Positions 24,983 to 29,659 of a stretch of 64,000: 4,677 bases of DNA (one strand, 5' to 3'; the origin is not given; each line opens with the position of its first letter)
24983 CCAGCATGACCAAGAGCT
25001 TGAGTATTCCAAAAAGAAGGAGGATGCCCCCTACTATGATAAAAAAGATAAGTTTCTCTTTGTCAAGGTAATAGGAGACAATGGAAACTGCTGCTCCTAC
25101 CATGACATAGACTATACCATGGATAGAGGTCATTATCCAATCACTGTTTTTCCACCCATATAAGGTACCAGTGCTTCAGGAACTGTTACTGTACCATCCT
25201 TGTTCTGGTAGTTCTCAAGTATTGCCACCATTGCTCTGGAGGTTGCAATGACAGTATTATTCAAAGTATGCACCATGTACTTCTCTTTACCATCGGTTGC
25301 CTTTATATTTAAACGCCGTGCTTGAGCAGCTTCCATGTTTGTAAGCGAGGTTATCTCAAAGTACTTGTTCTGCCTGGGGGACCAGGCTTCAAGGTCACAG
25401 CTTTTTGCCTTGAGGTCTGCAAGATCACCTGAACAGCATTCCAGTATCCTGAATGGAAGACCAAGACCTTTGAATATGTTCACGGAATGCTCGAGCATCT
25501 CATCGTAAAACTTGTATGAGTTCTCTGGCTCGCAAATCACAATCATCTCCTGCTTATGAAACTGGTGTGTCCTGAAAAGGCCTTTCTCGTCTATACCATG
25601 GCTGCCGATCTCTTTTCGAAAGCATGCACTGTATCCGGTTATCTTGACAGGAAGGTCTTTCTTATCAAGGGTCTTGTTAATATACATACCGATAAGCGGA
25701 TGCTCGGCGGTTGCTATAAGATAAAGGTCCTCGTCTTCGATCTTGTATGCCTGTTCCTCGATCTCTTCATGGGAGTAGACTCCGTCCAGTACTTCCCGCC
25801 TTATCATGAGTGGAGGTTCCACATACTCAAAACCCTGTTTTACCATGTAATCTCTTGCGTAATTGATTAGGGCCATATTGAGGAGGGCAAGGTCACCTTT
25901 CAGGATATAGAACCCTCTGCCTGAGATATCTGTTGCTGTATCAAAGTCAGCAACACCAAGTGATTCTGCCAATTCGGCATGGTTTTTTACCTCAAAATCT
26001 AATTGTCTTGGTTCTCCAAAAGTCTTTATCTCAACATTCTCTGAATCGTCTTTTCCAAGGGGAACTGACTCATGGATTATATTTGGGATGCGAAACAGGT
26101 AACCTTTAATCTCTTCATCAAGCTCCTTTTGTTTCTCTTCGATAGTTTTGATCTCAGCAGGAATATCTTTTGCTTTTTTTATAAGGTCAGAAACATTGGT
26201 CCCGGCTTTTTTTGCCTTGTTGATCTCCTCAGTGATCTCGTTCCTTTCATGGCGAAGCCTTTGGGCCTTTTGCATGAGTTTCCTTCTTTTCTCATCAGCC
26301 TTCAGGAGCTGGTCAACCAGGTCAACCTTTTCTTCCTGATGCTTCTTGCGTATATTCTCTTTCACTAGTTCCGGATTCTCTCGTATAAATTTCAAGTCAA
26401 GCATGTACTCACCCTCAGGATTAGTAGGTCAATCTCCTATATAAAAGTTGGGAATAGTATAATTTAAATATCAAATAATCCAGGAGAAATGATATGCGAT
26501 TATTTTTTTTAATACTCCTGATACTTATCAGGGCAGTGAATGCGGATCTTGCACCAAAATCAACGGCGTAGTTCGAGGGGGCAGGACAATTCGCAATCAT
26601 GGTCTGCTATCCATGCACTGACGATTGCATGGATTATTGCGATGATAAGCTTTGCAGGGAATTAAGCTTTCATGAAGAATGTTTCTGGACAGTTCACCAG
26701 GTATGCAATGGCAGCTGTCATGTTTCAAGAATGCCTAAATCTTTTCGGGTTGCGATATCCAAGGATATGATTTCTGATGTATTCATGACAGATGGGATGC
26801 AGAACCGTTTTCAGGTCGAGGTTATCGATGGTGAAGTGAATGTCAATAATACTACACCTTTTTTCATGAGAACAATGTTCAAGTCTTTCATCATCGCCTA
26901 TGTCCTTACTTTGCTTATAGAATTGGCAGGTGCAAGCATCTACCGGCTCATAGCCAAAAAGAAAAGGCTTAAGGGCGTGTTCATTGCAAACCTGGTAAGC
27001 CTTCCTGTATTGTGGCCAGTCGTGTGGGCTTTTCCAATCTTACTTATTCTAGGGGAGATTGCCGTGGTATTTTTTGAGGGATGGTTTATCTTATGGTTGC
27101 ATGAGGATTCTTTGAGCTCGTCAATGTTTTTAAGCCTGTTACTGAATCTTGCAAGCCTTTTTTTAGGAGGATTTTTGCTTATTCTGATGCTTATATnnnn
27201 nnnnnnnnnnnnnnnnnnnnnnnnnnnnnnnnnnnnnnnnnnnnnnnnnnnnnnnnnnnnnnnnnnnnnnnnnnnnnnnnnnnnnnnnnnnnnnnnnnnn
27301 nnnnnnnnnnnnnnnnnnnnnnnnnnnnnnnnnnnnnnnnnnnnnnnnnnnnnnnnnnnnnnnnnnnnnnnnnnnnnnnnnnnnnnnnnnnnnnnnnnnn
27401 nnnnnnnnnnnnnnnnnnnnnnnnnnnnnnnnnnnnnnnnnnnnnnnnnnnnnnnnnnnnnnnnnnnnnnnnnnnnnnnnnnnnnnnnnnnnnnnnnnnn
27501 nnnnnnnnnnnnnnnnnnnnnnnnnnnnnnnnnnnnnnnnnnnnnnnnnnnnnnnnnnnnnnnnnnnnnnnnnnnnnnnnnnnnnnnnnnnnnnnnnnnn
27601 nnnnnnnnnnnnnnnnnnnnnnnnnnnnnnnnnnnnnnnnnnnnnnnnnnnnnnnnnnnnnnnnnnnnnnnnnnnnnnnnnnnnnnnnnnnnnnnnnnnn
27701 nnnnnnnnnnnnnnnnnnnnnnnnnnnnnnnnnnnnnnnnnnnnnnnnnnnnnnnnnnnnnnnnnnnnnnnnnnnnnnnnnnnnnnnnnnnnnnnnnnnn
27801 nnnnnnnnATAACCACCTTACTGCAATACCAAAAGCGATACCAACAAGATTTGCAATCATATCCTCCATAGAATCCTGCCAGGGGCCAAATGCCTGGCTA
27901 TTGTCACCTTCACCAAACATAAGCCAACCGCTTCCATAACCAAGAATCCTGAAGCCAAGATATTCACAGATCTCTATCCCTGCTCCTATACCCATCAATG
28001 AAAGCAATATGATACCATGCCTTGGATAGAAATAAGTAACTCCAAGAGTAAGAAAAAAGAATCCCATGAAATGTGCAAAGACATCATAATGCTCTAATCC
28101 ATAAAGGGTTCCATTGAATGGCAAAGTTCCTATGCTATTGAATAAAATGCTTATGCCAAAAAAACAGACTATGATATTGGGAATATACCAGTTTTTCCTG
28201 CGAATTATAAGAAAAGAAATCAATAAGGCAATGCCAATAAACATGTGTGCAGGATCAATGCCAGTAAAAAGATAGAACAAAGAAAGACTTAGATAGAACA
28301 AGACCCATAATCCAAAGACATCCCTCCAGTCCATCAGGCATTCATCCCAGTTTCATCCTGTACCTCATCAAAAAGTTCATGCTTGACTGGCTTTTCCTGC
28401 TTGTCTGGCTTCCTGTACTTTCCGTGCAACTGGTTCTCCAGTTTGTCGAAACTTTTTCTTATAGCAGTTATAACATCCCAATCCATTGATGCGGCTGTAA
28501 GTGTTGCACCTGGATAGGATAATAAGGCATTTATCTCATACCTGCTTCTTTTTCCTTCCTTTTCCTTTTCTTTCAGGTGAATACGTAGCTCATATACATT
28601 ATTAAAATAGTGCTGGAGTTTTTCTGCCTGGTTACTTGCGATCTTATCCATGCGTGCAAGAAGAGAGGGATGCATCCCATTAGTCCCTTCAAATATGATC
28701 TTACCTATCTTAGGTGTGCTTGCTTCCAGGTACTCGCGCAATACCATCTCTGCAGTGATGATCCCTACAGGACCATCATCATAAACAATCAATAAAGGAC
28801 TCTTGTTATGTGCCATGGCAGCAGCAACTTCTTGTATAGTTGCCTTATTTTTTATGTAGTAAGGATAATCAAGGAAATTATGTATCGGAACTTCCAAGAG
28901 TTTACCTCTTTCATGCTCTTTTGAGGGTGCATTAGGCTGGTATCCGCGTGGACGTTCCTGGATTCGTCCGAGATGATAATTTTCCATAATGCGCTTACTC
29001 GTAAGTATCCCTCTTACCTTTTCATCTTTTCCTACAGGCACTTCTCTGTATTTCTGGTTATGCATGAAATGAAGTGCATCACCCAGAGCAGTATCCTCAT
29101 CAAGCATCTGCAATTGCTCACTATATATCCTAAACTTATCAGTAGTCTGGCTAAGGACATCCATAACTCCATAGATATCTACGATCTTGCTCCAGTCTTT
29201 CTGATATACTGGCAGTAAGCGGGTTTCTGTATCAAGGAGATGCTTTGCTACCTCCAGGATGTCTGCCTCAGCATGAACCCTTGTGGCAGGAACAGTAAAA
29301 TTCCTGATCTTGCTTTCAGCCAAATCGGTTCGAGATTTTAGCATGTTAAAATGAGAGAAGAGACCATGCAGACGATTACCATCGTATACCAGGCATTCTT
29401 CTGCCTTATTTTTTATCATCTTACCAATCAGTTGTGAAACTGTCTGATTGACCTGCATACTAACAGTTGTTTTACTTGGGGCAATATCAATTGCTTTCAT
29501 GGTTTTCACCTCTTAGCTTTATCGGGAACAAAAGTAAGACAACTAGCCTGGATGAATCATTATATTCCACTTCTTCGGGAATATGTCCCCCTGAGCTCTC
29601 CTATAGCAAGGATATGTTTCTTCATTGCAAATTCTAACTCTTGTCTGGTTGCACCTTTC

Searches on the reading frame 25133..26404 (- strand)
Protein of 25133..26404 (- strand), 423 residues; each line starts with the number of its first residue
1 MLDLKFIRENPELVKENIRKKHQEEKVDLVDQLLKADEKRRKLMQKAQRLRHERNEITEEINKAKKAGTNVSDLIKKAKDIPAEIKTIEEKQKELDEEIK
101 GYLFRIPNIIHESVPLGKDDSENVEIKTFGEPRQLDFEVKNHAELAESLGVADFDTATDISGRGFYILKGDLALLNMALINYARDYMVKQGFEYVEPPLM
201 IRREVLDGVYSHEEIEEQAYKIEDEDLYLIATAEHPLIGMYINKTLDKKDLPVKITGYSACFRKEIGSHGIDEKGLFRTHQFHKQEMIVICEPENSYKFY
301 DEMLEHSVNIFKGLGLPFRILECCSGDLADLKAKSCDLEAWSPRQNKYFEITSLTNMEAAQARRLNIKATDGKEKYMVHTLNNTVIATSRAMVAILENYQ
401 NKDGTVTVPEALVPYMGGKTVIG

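Call 16: search_protein_families(library=pfam, proteins=[window:25133-26404:-], max_evalue=0.001)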
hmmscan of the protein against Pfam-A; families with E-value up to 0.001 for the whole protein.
window:25133-26404:- (423 aa): 2 families
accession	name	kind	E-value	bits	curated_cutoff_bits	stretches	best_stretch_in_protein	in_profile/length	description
PF00587.30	tRNA-synt_2b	-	5.4e-36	124.8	29.3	1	220-399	1-179/179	tRNA synthetase class II core domain (G, H, P, S and T)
PF02403.27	Seryl_tRNA_N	-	1.5e-28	99.6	28.2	1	1-109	1-107/108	Seryl-tRNA synthetase N-terminal domain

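Call 17: find_encoding_contigs(protein=window:25133-26404:-, flank=2000, max_places=3)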
Protein window:25133-26404:- (423 aa): 1 contig read that carries it; 1 place shown.
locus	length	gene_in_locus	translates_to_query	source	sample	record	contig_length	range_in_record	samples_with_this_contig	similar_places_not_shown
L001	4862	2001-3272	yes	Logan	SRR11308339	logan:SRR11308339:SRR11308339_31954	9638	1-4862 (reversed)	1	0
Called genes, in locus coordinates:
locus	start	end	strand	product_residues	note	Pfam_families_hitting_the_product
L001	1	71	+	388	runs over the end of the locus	PF00571:CBS (weak), PF02482:Ribosomal_S30AE (weak)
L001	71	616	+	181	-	PF09997:DUF2238 (faint)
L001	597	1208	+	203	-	PF01135:PCMT, PF13847:Methyltransf_31, PF13649:Methyltransf_25 (weak)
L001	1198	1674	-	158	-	-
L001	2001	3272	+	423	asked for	PF02403:Seryl_tRNA_N, PF00587:tRNA-synt_2b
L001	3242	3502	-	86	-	-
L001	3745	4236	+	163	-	PF08281:Sigma70_r4_2 (faint)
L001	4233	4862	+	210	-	?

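Call 31: find_related_loci(query=window:25133-26404:-, collection=genome_contigs, flank=1000)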
Query window:25133-26404:- (423 aa) in genome_contigs; peptide patterns used: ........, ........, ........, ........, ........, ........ (x = any residue, [..] = any of these).
173 stretches matched a pattern; 28 encode a relative of the query (tblastn E <= 1e-3); 28 distinct loci.
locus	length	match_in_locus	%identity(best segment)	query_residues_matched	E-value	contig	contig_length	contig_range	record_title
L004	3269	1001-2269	95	1-423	0e+0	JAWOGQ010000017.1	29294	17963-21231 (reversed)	MAG: Candidatus Woesearchaeota archaeon isolate BLK6-3.bin.78 k191_3461851, whole genome shotgun sequence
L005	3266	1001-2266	89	1-422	0e+0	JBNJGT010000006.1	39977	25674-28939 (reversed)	MAG: Nanobdellota archaeon isolate Y22_30dBSe2.bin.114 NODE_340_length_39977_cov_34.034480, whole genome shotgun sequenc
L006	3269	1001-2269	74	1-423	0e+0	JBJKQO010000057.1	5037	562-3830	MAG: Candidatus Woesearchaeota archaeon isolate Bin_36 S1Ck127_3600500_flag_0_multi_6.9878_len_5037, whole genome shotgu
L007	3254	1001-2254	73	1-418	0e+0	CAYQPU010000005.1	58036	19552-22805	MAG TPA_asm: uncultured Methanosarcinales archaeon isolate binchicken_co97_164 genome assembly, contig: NODE_2025_length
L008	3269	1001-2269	72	1-423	0e+0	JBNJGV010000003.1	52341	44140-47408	MAG: Nanobdellota archaeon isolate Y22_30dBSe2.bin.106 NODE_178_length_52341_cov_39.572987, whole genome shotgun sequenc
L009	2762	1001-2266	73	1-422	0e+0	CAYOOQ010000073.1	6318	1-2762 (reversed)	MAG TPA_asm: uncultured Methanosarcinales archaeon isolate binchicken_co32_389 genome assembly, contig: NODE_22370_lengt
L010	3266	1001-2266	73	1-422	0e+0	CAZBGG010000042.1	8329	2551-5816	MAG TPA_asm: uncultured Methanosarcinales archaeon isolate binchicken_co32_266 genome assembly, contig: NODE_15212_lengt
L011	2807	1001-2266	71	1-422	0e+0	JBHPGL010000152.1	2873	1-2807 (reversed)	Nanoarchaeota archaeon isolate SAG AM-311-M09 NODE_152_length_2873_cov_14.375444, whole genome shotgun sequence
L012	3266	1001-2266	69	1-422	0e+0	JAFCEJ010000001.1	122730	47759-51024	Candidatus Pacearchaeota archaeon isolate Meg22_1214_Bin_100 Meg22_1214_Bin_100_scaffold_117, whole genome shotgun seque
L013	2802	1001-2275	67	1-423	0e+0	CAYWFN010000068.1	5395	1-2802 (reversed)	MAG TPA_asm: uncultured Methanosarcinales archaeon isolate SRP077602_co6_365 genome assembly, contig: NODE_22174_length_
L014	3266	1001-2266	68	1-422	0e+0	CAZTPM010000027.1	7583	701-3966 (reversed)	MAG TPA_asm: Candidatus Woesearchaeota archaeon isolate SRP178699_co2_49 genome assembly, contig: NODE_10901_length_7583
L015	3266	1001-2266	67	1-422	0e+0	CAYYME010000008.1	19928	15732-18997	MAG TPA_asm: Candidatus Woesearchaeota archaeon isolate binchicken_co228_478 genome assembly, contig: NODE_3687_length_1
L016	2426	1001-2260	65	1-418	0e+0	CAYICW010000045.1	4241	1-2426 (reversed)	MAG TPA_asm: Candidatus Woesearchaeota archaeon isolate ERP119705_co1_234 genome assembly, contig: NODE_39278_length_424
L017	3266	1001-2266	59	1-422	4e-178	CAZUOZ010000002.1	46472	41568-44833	MAG TPA_asm: Candidatus Woesearchaeota archaeon isolate SRP192927_co10_255 genome assembly, contig: NODE_342_length_4647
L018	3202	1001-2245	61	1-415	2e-178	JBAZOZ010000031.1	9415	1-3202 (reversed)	MAG: Candidatus Pacearchaeota archaeon isolate SO_2017_SWC_18 scaffold_6294_c1_LP-4_2017, whole genome shotgun sequence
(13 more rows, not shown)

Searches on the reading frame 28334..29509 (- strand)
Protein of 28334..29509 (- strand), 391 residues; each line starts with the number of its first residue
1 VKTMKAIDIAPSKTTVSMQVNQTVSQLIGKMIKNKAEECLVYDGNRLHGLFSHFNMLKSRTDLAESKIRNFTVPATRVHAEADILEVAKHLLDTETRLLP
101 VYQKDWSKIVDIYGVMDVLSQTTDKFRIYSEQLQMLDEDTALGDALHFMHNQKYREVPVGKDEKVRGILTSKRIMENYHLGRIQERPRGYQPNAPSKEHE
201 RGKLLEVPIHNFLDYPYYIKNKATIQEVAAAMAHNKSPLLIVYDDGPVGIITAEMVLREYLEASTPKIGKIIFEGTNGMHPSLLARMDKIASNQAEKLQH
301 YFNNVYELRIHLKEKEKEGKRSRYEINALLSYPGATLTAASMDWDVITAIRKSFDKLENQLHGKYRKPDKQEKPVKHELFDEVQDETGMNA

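Call 16: search_protein_families(library=pfam, proteins=[window:28334-29509:-], max_evalue=0.001)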
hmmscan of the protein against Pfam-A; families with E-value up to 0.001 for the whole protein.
window:28334-29509:- (391 aa): 2 families
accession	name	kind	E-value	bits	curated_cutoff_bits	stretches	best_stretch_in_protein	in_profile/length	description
PF00571.33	CBS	-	2.5e-19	69.8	24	2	130-177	6-54/57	CBS domain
PF02482.25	Ribosomal_S30AE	-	6.8e-08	33.6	23.7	1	286-362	13-81/88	Sigma 54 modulation protein / S30EA ribosomal protein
